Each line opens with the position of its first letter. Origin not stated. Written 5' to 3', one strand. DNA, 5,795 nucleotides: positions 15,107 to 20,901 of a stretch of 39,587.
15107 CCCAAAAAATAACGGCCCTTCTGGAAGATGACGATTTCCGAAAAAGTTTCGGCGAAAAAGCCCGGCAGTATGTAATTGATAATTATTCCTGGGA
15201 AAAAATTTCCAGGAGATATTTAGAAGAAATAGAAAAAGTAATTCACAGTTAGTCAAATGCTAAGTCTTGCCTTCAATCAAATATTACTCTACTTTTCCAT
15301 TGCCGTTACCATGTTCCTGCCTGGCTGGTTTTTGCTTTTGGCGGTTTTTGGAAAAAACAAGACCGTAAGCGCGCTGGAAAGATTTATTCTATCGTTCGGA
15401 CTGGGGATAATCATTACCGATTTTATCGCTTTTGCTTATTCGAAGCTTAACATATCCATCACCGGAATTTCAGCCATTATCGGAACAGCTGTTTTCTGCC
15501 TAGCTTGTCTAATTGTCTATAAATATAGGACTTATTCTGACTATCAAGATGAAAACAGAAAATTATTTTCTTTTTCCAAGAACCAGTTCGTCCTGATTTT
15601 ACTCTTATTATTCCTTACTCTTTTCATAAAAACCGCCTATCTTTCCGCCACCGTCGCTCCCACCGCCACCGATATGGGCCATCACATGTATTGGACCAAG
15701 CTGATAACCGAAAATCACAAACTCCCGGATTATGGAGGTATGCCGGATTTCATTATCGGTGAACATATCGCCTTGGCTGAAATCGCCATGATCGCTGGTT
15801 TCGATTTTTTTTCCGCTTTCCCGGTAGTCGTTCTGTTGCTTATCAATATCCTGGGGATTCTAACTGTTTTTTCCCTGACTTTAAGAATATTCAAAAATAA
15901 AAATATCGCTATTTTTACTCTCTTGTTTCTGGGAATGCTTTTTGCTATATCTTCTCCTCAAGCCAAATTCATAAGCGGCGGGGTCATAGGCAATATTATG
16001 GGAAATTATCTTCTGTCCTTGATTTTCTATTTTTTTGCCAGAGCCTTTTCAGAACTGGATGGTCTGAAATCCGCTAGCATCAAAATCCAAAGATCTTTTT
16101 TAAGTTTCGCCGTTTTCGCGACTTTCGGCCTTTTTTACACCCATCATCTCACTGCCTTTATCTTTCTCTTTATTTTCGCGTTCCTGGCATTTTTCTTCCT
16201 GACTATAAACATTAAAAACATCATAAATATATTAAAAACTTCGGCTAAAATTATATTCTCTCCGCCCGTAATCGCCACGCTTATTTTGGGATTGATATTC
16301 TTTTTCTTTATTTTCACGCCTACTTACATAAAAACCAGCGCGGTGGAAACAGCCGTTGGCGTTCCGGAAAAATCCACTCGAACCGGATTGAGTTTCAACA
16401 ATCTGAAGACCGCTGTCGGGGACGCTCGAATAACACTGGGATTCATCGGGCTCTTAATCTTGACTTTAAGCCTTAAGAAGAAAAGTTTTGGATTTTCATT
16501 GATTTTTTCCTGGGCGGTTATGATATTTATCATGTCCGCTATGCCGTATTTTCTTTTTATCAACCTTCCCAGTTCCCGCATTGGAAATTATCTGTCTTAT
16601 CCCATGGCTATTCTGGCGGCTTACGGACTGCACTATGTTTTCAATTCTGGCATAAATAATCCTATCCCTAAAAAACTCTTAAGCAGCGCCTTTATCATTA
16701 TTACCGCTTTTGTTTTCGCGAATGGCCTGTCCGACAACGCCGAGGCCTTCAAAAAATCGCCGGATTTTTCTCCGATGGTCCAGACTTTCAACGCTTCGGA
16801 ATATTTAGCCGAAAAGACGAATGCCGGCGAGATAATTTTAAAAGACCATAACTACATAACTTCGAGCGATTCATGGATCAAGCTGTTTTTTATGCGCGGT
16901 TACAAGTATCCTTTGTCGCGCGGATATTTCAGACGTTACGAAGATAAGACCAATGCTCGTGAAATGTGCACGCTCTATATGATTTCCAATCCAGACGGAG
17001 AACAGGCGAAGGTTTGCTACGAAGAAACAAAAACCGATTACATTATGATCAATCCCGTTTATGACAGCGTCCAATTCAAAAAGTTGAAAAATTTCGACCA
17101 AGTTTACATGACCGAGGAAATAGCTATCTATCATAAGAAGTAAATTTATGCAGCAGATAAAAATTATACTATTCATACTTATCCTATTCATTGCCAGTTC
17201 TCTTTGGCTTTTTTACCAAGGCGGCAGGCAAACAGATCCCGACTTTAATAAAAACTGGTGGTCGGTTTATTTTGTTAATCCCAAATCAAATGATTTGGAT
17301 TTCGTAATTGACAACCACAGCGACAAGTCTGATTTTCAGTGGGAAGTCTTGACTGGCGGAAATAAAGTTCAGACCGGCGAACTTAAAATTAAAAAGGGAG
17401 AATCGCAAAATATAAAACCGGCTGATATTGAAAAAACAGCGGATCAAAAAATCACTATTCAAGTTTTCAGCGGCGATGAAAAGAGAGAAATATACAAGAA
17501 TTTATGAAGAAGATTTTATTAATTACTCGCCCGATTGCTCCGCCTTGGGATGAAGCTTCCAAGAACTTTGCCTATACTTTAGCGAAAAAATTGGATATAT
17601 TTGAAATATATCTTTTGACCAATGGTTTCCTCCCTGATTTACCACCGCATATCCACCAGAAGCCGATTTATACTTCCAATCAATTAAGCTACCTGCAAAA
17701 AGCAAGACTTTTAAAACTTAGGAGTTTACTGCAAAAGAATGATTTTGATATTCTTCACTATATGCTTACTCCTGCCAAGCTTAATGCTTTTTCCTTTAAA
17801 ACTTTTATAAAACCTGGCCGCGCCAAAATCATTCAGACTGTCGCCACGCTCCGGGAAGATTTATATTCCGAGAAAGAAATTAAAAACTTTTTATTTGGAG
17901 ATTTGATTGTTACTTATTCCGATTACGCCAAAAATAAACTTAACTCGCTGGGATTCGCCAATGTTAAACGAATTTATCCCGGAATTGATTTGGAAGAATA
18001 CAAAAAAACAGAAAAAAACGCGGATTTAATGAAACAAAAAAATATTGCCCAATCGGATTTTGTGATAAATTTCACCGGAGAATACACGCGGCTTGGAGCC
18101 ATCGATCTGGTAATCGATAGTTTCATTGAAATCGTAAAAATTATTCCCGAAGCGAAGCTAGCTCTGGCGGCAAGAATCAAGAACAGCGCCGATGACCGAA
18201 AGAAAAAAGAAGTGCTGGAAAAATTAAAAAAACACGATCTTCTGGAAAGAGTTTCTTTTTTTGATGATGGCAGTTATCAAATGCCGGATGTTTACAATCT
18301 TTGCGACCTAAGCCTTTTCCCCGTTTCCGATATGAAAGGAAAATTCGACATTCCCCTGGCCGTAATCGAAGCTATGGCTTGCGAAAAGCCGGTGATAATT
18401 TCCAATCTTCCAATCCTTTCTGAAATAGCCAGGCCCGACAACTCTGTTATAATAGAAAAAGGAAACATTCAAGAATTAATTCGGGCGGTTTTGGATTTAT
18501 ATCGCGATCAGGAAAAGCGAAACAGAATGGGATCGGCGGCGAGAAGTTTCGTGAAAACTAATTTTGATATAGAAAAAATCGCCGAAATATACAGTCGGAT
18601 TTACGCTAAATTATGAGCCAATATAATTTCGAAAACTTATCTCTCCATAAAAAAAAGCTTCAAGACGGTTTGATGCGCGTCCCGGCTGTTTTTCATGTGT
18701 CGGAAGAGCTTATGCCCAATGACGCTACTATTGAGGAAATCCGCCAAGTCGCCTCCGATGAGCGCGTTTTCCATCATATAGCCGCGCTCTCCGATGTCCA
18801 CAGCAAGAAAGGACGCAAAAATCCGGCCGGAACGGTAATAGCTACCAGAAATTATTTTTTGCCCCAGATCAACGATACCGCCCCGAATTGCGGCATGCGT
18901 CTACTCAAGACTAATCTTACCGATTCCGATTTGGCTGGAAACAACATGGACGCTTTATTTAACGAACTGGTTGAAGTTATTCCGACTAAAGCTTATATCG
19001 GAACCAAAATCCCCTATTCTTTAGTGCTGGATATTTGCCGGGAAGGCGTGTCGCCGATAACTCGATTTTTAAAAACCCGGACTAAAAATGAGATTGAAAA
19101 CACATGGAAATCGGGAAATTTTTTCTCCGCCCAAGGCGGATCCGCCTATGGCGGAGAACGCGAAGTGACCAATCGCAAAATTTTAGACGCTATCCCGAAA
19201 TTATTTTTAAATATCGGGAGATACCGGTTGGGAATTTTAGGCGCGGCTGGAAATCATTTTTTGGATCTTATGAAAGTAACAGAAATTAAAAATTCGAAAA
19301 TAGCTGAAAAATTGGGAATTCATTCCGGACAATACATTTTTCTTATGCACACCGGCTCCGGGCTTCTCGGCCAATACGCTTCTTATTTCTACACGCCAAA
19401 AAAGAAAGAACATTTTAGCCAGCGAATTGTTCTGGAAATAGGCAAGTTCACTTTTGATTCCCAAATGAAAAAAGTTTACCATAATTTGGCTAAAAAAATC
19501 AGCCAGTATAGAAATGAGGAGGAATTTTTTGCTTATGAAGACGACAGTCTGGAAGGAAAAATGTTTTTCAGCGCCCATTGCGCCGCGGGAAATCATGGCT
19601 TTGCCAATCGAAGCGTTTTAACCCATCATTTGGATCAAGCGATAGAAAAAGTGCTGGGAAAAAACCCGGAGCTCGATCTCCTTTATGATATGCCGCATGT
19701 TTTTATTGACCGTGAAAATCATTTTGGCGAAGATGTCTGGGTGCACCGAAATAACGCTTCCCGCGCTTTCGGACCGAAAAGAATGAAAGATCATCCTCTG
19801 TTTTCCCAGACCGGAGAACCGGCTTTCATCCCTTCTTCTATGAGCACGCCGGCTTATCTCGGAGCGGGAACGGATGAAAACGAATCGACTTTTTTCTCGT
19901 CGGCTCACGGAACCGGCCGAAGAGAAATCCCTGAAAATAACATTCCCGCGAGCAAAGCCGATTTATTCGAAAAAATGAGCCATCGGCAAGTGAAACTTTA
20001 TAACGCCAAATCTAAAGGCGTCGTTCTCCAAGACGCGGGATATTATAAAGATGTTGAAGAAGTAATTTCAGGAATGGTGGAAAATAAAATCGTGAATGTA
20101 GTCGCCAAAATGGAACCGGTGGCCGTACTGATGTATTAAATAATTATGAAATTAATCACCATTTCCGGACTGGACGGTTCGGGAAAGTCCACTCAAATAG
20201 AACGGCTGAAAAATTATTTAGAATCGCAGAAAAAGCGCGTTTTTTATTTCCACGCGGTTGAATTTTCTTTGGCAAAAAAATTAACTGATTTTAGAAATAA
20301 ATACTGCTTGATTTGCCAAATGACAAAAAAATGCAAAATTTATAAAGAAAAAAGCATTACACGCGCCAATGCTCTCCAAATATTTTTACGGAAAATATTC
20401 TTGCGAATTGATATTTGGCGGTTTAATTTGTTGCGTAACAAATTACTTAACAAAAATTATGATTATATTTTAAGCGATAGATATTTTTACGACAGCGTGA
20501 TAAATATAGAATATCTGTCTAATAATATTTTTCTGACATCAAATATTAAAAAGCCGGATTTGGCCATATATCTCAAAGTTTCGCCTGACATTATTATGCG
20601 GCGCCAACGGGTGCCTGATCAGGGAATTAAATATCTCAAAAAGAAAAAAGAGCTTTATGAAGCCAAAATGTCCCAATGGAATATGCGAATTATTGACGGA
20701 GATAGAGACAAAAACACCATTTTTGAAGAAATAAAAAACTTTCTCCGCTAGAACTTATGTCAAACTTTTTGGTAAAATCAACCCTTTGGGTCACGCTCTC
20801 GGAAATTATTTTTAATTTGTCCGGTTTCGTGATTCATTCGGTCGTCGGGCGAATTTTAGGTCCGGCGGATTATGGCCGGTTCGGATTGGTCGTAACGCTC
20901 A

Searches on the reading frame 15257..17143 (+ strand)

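Call 8: search_protein_families(library=pfam, proteins=[window:15257-17143:+], max_evalue=0.001)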
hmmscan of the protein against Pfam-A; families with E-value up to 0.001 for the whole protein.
window:15257-17143:+ (628 aa): 2 families
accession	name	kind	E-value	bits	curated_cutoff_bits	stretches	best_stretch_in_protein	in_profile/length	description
PF20176.3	DUF6541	-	6.1e-09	35.1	29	1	17-426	2-408/646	Family of unknown function (DUF6541)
PF07760.16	DUF1616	-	3e-08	33.6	31.6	1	12-92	25-117/307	Protein of unknown function (DUF1616)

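Call 25: search_protein_families(library=ncbifam, proteins=[window:15257-17143:+], max_evalue=0.001)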
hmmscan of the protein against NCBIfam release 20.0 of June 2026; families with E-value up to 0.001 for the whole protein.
window:15257-17143:+ (628 aa): 0 families

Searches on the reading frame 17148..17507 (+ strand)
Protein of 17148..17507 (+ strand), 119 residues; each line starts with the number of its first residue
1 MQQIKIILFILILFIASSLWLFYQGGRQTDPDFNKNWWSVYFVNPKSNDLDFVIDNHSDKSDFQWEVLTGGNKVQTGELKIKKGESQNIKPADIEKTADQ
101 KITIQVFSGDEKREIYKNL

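Call 8: search_protein_families(library=pfam, proteins=[window:17148-17507:+], max_evalue=0.001)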
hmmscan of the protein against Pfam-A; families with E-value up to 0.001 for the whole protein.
window:17148-17507:+ (119 aa): 0 families

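Call 24: search_protein_families(library=pfam, proteins=[window:17148-17507:+], max_evalue=1)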
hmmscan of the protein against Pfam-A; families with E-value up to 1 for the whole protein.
window:17148-17507:+ (119 aa): 1 family
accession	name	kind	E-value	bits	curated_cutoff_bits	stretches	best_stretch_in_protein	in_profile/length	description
PF16353.11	LacZ_4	-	0.026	15.2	27.3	1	57-92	11-48/87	Beta-galactosidase, domain 4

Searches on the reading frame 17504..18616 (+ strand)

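Call 8: search_protein_families(library=pfam, proteins=[window:17504-18616:+], max_evalue=0.001)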
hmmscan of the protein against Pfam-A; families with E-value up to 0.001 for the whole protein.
window:17504-18616:+ (370 aa): 4 families
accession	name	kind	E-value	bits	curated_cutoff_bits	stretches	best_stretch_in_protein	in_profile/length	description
PF00534.26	Glycos_transf_1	-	3.6e-20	72.7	26.4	1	175-348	5-171/172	Glycosyl transferases group 1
PF13692.12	Glyco_trans_1_4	-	9.2e-15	55.6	27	1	187-335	3-142/142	Glycosyl transferases group 1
PF13439.12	Glyco_transf_4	-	1.1e-06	29.3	28.5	1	28-165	13-170/170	Glycosyltransferase Family 4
PF13524.12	Glyco_trans_1_2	-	2e-06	28.3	25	1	258-361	38-140/144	Glycosyl transferase-like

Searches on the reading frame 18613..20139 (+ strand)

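Call 8: search_protein_families(library=pfam, proteins=[window:18613-20139:+], max_evalue=0.001)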
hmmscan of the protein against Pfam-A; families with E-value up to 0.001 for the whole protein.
window:18613-20139:+ (508 aa): 1 family
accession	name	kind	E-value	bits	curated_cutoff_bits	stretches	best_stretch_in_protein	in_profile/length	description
PF01139.22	RtcB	-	2.3e-65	221.9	27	1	43-506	2-424/426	tRNA-splicing ligase RtcB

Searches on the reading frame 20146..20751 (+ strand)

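Call 8: search_protein_families(library=pfam, proteins=[window:20146-20751:+], max_evalue=0.001)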
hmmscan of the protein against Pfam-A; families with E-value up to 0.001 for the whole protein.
window:20146-20751:+ (201 aa): 4 families
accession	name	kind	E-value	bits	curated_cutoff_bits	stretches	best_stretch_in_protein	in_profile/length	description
PF02223.23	Thymidylate_kin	-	1e-10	42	27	1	6-193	1-182/185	Thymidylate kinase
PF01712.25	dNK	-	1.9e-07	31.5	27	1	4-195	1-197/203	Deoxynucleoside kinase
PF08433.16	KTI12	-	0.00036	20.6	22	1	1-41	1-41/271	Chromatin associated protein KTI12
PF13401.12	AAA_22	-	0.00048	20.9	27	1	3-58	7-59/130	AAA domain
